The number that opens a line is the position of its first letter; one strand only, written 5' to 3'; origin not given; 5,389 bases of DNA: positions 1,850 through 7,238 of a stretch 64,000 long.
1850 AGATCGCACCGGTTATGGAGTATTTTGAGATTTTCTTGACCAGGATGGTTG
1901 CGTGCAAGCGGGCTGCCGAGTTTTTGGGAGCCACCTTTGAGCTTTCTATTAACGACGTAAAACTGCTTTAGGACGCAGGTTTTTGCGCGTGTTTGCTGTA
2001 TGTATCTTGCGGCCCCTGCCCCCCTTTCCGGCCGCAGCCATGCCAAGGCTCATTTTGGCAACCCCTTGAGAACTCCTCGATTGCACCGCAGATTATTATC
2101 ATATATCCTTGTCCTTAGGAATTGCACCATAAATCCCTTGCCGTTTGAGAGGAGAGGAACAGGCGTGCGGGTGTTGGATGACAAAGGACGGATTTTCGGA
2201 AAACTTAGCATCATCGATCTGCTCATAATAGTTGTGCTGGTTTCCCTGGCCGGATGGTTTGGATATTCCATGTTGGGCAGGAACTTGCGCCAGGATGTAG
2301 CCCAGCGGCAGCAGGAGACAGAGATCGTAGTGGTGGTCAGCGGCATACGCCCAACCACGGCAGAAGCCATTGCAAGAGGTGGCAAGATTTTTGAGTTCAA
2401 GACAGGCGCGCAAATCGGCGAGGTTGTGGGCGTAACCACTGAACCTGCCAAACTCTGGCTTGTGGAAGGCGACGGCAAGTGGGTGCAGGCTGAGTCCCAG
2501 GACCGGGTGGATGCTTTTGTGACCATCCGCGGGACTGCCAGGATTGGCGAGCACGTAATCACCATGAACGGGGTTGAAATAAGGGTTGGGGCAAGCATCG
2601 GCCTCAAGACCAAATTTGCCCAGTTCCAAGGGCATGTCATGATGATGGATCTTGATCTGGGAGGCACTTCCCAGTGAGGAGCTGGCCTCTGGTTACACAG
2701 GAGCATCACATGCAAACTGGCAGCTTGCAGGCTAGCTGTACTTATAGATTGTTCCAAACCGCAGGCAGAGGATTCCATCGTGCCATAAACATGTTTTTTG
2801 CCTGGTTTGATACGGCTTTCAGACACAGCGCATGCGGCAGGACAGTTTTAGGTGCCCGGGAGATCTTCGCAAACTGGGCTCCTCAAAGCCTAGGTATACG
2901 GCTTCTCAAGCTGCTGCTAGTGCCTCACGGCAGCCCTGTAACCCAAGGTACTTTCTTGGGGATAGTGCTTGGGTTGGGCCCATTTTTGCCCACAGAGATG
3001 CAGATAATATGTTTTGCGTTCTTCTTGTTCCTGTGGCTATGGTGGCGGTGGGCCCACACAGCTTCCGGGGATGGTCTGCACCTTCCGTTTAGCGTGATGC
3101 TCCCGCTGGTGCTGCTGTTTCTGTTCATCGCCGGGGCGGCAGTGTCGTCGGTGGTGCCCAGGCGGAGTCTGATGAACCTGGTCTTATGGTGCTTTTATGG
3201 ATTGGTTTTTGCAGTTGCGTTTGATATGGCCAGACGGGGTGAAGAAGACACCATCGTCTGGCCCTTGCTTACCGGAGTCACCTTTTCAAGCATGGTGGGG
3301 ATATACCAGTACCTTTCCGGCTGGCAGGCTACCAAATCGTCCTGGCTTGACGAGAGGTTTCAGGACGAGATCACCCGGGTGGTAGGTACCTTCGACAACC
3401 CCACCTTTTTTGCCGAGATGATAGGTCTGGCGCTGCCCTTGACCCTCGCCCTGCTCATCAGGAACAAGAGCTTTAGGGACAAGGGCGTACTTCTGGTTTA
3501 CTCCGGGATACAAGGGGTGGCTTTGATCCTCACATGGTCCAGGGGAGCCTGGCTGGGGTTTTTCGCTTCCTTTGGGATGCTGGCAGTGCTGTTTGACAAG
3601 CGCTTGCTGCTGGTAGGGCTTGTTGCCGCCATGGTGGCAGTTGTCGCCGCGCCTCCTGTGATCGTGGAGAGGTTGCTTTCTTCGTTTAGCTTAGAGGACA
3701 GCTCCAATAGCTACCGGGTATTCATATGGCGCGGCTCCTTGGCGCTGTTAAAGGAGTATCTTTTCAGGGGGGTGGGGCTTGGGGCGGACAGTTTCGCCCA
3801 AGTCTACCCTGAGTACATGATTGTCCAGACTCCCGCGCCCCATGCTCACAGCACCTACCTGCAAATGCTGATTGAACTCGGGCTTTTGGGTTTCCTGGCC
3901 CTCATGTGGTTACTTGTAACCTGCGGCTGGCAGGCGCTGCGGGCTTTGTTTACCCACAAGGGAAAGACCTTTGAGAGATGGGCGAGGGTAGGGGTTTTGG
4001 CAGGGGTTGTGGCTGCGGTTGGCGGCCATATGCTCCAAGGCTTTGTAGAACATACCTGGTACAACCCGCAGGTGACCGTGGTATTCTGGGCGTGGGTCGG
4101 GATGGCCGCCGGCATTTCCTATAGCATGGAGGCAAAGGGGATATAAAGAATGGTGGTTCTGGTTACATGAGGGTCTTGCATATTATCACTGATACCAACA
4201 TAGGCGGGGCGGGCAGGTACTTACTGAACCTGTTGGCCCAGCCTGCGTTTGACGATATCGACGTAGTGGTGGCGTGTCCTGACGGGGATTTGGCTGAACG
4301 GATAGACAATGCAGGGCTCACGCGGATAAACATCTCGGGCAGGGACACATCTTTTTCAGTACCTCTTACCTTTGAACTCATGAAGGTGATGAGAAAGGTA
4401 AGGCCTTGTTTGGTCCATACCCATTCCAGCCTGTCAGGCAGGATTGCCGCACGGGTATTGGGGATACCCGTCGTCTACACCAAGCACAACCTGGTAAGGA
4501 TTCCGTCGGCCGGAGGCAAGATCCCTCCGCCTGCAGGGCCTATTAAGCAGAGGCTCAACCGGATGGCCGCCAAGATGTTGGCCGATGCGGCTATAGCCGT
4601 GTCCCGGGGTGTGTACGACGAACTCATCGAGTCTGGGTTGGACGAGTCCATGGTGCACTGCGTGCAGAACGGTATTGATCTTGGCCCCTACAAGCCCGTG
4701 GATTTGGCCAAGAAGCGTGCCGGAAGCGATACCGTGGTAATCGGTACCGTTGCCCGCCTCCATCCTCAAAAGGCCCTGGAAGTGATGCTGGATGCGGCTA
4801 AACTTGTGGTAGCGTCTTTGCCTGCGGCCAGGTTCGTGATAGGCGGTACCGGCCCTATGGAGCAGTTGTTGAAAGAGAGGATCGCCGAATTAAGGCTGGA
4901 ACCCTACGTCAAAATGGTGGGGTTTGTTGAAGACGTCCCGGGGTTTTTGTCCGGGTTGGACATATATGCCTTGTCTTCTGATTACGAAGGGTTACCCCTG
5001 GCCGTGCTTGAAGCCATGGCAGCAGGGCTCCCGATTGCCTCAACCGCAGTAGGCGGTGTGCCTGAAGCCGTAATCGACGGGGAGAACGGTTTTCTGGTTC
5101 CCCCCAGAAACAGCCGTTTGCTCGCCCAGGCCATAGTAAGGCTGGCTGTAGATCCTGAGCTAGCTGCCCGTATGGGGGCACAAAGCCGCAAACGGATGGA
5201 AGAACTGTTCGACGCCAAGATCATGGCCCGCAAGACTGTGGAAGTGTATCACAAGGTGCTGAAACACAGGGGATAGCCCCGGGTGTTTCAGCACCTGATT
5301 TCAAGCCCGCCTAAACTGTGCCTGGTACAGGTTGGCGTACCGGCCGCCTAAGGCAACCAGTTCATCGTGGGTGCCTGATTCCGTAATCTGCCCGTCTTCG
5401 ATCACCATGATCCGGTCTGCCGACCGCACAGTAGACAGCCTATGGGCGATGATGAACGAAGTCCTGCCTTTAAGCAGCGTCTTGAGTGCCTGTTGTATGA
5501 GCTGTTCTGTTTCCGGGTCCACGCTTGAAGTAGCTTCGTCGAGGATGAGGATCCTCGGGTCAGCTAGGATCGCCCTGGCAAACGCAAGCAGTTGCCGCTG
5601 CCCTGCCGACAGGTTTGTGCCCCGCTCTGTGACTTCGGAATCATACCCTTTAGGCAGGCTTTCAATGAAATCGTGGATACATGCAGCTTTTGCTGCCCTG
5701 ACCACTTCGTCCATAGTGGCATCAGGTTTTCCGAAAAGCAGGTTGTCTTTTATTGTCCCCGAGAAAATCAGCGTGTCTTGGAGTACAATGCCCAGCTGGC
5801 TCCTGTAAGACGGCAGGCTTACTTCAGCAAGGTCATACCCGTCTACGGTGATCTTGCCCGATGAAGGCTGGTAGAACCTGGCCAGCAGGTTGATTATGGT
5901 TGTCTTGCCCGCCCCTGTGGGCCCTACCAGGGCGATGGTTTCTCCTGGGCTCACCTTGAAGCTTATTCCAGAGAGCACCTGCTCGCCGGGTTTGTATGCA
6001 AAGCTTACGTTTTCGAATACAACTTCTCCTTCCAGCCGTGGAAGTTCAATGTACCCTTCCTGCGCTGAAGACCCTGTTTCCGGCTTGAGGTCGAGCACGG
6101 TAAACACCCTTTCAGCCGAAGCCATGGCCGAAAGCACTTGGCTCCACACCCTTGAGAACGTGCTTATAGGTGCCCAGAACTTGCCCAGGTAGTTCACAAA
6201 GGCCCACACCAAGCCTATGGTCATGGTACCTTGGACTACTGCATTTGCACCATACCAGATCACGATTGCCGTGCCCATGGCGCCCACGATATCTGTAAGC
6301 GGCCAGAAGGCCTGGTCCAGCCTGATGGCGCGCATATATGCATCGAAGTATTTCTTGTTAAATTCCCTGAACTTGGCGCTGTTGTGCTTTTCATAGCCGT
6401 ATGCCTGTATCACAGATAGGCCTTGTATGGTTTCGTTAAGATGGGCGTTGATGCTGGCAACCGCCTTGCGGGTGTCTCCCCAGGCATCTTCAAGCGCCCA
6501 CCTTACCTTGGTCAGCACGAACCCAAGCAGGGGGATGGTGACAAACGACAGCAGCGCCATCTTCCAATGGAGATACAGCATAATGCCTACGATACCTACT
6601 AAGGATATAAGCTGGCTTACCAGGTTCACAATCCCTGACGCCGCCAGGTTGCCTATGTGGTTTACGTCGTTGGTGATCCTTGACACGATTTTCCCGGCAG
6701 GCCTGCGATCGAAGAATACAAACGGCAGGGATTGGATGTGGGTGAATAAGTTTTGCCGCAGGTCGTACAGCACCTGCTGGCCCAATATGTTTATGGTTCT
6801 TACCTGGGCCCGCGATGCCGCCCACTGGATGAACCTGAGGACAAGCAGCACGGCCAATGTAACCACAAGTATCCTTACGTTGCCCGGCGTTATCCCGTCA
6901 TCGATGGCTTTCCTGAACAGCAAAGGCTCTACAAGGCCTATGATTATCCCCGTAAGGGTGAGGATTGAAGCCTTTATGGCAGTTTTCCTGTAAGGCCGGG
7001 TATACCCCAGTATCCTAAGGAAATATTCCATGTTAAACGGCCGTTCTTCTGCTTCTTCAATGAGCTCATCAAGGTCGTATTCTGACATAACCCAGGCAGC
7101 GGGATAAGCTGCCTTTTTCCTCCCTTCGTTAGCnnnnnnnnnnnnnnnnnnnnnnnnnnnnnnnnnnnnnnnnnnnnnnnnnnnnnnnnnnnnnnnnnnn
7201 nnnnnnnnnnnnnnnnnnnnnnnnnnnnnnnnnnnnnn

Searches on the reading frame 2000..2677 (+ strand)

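Call 48: search_protein_families(library=pfam, proteins=[window:2000-2677:+], max_evalue=0.001)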
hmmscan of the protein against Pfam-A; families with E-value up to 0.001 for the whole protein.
window:2000-2677:+ (225 aa): 1 family
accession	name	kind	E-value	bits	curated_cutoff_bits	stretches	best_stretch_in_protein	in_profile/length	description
PF14221.11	DUF4330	-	3.4e-31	109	27.6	1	58-215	3-165/167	Domain of unknown function (DUF4330)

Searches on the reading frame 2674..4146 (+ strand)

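Call 48: search_protein_families(library=pfam, proteins=[window:2674-4146:+], max_evalue=0.001)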
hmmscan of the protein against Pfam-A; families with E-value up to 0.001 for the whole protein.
window:2674-4146:+ (490 aa): 1 family
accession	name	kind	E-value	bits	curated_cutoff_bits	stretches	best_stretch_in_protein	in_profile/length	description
PF04932.20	Wzy_C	-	1.2e-21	77.5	31.7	1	279-410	5-148/149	O-Antigen ligase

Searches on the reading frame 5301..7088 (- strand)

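Call 48: search_protein_families(library=pfam, proteins=[window:5301-7088:-], max_evalue=0.001)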
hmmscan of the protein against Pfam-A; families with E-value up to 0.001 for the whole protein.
window:5301-7088:- (595 aa): 8 families
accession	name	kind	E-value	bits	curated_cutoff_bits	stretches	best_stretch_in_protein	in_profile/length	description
PF00664.28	ABC_membrane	-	1.3e-47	163.3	28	1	42-302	6-268/274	ABC transporter transmembrane region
PF00005.33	ABC_tran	-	4.1e-32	112.1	25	1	372-521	1-137/137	ABC transporter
PF13304.12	AAA_21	-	1.4e-05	25.8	27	0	491-536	236-284/304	AAA domain, putative AbiEii toxin, Type IV TA system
PF13401.12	AAA_22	-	1.5e-05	25.8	27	1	385-523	8-96/130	AAA domain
PF02463.25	SMC_N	-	3.7e-05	23.7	40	0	492-564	136-212/220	RecF/RecN/SMC N terminal domain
PF13191.12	AAA_16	-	0.00033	21.6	32.6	1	383-537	25-158/167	AAA ATPase domain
PF00004.35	AAA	-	0.00082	20.3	21.2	0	386-544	2-97/131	ATPase family associated with various cellular activities (AAA)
PF13604.12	AAA_30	-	0.00089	19.5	27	0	382-421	18-47/191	AAA domain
